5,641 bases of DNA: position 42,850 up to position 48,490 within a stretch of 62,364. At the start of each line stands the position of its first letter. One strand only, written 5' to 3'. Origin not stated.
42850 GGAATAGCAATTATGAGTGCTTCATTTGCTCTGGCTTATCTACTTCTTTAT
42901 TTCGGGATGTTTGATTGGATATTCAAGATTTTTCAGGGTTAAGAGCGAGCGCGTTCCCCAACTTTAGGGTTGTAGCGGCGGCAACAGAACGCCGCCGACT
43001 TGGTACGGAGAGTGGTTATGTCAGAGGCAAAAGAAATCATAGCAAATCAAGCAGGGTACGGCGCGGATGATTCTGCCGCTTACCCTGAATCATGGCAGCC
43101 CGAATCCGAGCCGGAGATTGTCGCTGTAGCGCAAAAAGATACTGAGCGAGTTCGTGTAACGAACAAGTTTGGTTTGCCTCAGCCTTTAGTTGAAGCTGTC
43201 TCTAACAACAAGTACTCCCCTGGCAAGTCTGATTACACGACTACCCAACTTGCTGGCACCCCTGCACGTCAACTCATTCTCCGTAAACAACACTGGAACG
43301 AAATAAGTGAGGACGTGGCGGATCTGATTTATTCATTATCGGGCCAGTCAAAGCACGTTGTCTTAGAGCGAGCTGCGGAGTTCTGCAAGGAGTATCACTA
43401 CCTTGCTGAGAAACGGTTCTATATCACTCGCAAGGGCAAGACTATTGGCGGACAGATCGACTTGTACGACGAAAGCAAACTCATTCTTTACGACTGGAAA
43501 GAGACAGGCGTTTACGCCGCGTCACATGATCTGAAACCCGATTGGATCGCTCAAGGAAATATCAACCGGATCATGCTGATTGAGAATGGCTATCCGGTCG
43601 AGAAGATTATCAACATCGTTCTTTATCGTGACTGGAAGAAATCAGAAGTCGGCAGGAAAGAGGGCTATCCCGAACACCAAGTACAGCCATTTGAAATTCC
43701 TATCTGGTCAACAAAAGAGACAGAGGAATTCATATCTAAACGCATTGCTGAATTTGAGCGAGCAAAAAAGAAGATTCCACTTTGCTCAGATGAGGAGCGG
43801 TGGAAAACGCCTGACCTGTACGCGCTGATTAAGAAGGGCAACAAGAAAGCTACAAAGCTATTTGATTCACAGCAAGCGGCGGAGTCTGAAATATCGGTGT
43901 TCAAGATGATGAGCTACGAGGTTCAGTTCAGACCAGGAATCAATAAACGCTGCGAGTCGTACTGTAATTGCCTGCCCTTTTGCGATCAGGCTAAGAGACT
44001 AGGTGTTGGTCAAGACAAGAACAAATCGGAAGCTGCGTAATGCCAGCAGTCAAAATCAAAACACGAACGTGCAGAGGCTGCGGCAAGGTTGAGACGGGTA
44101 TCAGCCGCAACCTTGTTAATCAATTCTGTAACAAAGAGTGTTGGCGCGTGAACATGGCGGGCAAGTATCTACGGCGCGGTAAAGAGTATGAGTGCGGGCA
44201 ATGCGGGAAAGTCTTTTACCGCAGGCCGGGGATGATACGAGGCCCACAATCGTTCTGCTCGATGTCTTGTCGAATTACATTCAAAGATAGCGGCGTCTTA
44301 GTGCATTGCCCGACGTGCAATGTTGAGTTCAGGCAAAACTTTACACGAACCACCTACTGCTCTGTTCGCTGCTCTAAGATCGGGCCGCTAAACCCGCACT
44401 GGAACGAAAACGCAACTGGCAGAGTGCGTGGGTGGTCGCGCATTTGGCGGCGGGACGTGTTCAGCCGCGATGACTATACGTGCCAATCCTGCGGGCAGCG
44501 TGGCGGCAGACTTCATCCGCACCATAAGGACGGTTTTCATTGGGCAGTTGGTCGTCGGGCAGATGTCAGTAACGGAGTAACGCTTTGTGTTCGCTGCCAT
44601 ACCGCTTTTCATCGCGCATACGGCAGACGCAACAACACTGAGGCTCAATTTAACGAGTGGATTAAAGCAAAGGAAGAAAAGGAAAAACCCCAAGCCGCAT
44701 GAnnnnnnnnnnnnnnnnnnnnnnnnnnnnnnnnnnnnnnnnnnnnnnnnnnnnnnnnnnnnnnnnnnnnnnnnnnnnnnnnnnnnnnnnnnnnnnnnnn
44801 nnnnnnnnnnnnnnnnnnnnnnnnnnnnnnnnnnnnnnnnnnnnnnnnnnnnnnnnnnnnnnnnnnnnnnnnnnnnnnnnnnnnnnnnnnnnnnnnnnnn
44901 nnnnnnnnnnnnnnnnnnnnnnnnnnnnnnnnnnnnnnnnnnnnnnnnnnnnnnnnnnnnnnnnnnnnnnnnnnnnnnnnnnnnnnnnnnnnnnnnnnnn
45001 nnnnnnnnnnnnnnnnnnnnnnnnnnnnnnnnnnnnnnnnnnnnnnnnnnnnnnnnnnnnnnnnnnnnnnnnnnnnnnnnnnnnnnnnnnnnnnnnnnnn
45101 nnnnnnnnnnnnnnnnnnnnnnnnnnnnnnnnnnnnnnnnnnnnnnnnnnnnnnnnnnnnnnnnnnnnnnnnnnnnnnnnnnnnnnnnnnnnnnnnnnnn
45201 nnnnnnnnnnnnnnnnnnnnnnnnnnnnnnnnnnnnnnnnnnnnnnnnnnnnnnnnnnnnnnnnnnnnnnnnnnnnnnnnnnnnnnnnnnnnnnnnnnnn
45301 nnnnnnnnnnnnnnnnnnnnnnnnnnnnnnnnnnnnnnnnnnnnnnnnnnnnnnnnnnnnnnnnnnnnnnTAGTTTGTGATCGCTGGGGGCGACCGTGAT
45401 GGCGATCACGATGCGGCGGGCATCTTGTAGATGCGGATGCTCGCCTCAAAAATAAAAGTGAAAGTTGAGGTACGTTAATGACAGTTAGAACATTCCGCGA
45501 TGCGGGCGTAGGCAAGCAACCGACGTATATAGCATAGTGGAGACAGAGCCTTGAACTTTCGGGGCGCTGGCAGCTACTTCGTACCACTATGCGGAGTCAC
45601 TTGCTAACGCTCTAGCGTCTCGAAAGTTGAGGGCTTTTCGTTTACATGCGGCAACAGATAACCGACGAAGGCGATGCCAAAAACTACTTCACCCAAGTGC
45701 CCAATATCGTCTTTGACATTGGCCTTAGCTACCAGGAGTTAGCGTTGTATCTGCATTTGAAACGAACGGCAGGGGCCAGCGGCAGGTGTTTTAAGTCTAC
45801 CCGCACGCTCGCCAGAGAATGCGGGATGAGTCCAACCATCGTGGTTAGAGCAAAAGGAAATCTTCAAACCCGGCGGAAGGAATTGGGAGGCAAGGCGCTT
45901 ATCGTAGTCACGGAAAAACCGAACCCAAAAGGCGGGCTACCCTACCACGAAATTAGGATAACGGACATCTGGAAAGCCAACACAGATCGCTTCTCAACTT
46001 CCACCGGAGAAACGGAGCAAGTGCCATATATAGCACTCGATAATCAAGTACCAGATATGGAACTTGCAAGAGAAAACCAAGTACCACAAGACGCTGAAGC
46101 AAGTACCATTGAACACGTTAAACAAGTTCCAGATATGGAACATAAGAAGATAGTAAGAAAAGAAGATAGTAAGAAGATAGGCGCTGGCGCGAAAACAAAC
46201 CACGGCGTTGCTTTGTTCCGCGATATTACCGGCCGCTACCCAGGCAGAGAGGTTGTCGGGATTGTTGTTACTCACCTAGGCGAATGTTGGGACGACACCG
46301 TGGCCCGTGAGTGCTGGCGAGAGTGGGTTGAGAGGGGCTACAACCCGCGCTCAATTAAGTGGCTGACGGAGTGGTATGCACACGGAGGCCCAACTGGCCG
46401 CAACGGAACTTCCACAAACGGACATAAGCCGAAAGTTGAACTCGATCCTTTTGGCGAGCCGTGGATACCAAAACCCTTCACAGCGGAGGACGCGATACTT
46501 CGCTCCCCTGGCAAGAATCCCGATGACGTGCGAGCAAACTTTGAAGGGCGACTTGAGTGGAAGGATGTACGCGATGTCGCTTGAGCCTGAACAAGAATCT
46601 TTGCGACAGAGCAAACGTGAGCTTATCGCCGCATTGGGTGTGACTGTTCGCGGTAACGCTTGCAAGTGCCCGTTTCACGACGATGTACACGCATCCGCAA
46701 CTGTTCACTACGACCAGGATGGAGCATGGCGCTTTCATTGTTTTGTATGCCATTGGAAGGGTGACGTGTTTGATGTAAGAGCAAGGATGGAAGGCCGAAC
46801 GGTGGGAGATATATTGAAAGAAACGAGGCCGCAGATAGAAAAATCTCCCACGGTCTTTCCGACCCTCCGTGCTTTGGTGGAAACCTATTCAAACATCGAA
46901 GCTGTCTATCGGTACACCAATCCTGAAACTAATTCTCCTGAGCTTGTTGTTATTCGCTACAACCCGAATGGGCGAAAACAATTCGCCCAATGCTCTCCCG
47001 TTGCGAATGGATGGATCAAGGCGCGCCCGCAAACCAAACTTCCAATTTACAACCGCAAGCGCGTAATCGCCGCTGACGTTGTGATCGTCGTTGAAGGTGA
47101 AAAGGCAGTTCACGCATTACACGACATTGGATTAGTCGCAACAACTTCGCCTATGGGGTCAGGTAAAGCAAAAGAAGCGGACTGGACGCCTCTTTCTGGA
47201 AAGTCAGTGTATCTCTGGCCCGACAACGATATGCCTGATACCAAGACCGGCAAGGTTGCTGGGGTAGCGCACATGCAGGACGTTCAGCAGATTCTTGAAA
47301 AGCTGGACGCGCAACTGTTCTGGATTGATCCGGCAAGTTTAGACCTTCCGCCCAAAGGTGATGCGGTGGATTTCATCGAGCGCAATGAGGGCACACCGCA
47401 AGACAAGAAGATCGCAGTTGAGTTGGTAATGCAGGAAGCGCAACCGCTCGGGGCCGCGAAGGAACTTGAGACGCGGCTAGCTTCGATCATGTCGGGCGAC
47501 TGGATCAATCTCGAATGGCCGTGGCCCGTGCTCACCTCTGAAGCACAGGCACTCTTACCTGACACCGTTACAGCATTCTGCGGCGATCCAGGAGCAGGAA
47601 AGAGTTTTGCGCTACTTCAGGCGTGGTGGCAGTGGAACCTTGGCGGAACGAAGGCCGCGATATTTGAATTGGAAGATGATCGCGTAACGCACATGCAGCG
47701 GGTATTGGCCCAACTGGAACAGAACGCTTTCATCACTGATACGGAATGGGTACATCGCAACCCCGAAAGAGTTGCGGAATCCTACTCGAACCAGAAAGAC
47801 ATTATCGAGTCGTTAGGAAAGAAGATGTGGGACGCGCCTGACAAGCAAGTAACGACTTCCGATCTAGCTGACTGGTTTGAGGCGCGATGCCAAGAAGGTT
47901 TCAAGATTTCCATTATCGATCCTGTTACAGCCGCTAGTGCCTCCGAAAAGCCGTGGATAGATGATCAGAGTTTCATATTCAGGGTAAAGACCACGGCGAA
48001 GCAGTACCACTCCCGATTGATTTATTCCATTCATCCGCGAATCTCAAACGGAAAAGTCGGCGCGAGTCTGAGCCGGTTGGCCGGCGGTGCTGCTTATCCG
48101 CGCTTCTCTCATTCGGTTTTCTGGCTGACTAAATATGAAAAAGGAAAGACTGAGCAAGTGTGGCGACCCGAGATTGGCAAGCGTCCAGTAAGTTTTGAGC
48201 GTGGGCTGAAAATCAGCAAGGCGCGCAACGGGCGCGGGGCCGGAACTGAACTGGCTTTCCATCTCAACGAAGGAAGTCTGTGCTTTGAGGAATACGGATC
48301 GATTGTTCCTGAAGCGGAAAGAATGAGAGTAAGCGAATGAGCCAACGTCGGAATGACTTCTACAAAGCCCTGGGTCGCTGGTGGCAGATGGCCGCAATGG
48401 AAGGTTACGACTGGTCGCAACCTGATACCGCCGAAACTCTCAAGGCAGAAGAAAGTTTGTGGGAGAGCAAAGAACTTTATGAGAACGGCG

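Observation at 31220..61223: A conserved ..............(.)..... cassette recurs about ten times, always co-oriented with local transcription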

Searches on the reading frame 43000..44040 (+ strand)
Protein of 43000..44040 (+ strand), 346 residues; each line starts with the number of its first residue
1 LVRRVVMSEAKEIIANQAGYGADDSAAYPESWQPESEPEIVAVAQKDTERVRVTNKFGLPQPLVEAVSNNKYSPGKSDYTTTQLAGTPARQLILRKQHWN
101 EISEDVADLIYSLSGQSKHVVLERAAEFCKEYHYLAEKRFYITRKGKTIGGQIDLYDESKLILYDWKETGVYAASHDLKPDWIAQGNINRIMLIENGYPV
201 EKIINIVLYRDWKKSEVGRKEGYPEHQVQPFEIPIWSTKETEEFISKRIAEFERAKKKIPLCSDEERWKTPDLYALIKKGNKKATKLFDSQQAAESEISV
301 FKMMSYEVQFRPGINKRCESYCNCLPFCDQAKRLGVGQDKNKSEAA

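Call 9: search_protein_families(library=phrogs, proteins=[window:43000-44040:+])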
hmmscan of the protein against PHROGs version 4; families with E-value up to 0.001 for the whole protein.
window:43000-44040:+ (346 aa): 2 families
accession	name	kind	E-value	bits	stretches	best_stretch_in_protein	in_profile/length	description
phrog_2139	-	DNA, RNA and nucleotide metabolism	9e-46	157.4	2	135-334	120-322/330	exonuclease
phrog_1706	-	DNA, RNA and nucleotide metabolism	1.7e-05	25.4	1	65-262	34-224/293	CRISPR/Cas system associated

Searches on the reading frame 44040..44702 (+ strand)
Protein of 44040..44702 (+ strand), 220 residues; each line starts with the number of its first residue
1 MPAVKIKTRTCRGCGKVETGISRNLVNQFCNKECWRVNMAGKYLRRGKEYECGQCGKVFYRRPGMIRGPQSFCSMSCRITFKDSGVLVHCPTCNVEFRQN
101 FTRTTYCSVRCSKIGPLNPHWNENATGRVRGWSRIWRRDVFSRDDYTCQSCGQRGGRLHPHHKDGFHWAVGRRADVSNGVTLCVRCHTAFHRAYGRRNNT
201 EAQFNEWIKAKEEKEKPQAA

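Call 78: search_protein_families(library=pfam, max_evalue=0.01, proteins=[window:44040-44702:+])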
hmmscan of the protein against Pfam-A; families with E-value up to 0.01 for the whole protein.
window:44040-44702:+ (220 aa): 1 family
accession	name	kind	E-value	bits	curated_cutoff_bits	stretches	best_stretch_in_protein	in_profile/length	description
PF01844.29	HNH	-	5.9e-06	26.8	21.4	1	148-191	1-45/47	HNH endonuclease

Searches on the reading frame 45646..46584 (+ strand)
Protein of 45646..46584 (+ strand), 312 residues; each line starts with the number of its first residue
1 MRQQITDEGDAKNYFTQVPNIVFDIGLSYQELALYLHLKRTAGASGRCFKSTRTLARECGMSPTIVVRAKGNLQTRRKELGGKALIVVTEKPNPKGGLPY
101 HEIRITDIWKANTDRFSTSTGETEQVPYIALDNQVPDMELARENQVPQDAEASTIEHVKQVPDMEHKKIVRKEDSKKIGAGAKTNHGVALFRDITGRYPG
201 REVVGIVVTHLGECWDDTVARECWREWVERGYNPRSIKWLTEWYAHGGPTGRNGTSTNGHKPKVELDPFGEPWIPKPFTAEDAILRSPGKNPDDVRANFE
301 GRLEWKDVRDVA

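Call 9: search_protein_families(library=phrogs, proteins=[window:45646-46584:+])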
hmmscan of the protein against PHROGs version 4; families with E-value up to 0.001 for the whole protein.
window:45646-46584:+ (312 aa): 2 families
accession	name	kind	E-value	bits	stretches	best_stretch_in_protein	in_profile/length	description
phrog_270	-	DNA, RNA and nucleotide metabolism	6.6e-05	23.4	1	12-97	29-108/383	replication initiation protein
phrog_8102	-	DNA, RNA and nucleotide metabolism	0.0003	21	1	25-164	30-177/337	replication initiation protein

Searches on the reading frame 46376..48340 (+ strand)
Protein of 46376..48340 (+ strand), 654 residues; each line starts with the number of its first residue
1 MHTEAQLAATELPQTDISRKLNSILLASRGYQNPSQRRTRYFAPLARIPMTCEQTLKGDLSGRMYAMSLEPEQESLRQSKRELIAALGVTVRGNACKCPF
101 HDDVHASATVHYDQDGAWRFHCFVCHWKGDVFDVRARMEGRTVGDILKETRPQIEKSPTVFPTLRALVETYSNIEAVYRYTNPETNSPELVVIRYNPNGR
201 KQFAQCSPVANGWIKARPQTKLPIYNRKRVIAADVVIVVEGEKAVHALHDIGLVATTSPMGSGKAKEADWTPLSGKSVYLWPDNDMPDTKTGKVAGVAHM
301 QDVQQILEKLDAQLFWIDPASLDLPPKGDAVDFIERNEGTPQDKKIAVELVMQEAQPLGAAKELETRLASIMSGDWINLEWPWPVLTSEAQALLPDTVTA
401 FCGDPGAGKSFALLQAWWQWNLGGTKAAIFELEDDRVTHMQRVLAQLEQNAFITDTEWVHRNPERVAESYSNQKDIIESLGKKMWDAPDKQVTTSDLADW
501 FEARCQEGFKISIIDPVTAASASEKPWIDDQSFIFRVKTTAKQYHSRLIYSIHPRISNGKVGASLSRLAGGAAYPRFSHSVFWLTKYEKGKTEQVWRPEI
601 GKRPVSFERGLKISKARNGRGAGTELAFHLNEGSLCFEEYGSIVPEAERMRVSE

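Call 9: search_protein_families(library=phrogs, proteins=[window:46376-48340:+])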
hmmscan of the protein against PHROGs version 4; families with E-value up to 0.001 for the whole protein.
window:46376-48340:+ (654 aa): 10 families
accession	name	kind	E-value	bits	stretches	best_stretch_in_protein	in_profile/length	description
phrog_239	-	DNA, RNA and nucleotide metabolism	1.6e-30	107.8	1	96-630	43-587/801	DNA primase/helicase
phrog_47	-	DNA, RNA and nucleotide metabolism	2.9e-11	43.7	1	82-158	33-116/947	DNA primase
phrog_6088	-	DNA, RNA and nucleotide metabolism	4e-11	43.1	1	93-288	21-246/772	DNA primase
phrog_360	-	DNA, RNA and nucleotide metabolism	1.5e-09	39.1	1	94-145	30-78/133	DNA primase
phrog_11992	-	unknown function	1.6e-09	39.2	1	80-140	13-69/177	-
phrog_6444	-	DNA, RNA and nucleotide metabolism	0.00041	20.3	0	94-133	36-72/577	DNA primase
phrog_19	-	DNA, RNA and nucleotide metabolism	0.00047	20.2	1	380-622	336-564/621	DnaB-like replicative helicase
phrog_18097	-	DNA, RNA and nucleotide metabolism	0.00063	20.4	0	95-138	34-74/199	DNA primase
phrog_243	-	DNA, RNA and nucleotide metabolism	0.00071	19.6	0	382-555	21-192/273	DnaB-like replicative helicase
phrog_26824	-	unknown function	0.00077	18.6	0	93-136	25-69/868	-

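Call 60: find_related_loci(query=window:46376-48340:+, collection=viral_contigs, flank=10000)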
Query window:46376-48340:+ (654 aa) in viral_contigs; peptide patterns used: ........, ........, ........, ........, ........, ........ (x = any residue, [..] = any of these).
13 stretches matched a pattern; 11 encode a relative of the query (tblastn E <= 1e-3); 11 distinct loci.
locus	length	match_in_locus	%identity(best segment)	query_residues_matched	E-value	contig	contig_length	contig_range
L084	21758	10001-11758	79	67-650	0e+0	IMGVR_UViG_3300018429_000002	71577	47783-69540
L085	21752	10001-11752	64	67-653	0e+0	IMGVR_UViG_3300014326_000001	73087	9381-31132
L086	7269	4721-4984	34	81-160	5e-10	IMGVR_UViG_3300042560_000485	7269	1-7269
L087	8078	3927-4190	34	81-160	5e-10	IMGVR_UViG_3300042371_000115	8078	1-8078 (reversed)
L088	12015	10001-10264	34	81-160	5e-10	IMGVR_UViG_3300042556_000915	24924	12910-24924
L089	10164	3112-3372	34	81-159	8e-8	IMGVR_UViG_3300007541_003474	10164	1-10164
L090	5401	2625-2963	30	72-174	3e-7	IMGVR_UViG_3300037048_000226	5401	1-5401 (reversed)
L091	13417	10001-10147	42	96-147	5e-7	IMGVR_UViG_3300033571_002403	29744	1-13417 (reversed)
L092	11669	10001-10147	42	96-147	5e-7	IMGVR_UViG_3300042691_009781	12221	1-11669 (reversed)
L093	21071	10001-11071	22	96-432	9e-7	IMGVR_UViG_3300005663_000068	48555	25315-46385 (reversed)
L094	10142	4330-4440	43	88-120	2e-4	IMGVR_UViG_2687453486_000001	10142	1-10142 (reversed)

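Call 61: find_related_loci(query=window:46376-48340:+, collection=metagenome_contigs, flank=10000)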
Query window:46376-48340:+ (654 aa) in metagenome_contigs; peptide patterns used: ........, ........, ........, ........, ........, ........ (x = any residue, [..] = any of these).
63 stretches matched a pattern; 40 encode a relative of the query (tblastn E <= 1e-3); 40 distinct loci.
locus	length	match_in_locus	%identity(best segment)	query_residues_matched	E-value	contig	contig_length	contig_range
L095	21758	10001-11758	79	67-650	0e+0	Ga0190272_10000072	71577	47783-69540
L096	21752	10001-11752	64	67-653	0e+0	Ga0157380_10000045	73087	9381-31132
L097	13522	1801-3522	64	62-646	0e+0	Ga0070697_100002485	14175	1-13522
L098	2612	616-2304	40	92-654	6e-138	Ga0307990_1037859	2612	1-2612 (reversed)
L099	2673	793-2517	38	81-654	2e-132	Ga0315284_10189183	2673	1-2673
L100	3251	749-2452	39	81-646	4e-111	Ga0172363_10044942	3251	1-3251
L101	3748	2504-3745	35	77-481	2e-72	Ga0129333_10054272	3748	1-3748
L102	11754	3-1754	40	69-643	7e-138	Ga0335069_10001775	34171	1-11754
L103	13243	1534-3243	64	66-646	0e+0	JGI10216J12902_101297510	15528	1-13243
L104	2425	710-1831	28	69-446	3e-19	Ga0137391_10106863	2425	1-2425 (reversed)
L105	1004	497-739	40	63-139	2e-11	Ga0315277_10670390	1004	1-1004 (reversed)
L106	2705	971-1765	27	82-291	5e-9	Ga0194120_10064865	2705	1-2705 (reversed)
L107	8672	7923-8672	26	96-332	1e-8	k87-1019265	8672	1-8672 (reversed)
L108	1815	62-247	44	74-138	2e-8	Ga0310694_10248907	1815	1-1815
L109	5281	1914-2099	44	74-138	5e-8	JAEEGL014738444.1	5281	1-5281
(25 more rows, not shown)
